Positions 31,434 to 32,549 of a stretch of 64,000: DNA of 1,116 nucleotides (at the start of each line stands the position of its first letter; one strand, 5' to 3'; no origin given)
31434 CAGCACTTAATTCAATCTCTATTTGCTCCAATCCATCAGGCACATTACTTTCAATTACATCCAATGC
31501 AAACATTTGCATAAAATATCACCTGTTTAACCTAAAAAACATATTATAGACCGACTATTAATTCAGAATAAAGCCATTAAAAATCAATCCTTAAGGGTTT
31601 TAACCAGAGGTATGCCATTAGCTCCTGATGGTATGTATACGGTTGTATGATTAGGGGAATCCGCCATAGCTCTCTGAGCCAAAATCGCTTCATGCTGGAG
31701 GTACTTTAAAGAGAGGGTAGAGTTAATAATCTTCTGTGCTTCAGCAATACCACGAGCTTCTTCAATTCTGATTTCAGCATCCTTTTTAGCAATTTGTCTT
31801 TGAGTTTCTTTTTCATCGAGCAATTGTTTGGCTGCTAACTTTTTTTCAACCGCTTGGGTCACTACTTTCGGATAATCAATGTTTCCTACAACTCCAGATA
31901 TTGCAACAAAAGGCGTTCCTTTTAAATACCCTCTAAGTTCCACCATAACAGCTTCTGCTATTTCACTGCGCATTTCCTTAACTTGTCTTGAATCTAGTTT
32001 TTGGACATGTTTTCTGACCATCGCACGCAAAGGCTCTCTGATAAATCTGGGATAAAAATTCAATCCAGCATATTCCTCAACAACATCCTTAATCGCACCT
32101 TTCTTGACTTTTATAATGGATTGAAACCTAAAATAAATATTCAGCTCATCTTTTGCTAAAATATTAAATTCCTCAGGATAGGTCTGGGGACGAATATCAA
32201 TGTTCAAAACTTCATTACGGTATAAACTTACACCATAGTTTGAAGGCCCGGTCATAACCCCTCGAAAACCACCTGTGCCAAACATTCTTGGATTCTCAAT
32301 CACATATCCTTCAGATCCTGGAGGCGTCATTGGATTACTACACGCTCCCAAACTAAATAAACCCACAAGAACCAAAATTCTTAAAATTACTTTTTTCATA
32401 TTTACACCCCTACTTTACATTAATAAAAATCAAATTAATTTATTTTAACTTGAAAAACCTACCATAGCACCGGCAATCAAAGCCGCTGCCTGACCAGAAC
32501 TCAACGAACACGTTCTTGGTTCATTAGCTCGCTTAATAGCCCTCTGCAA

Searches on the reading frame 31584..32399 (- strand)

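Call 11: search_protein_families(library=pfam, proteins=[window:31584-32399:-], max_evalue=0.01)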
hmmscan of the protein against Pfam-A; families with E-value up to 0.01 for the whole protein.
window:31584-32399:- (271 aa): 2 families
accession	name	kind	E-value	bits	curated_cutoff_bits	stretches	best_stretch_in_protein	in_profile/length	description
PF01145.31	Band_7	-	6.3e-17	62.6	23.6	1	52-202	20-170/176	SPFH domain / Band 7 family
PF11812.13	DUF3333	-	0.0011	19.7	26.5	0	171-236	71-134/151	Domain of unknown function (DUF3333)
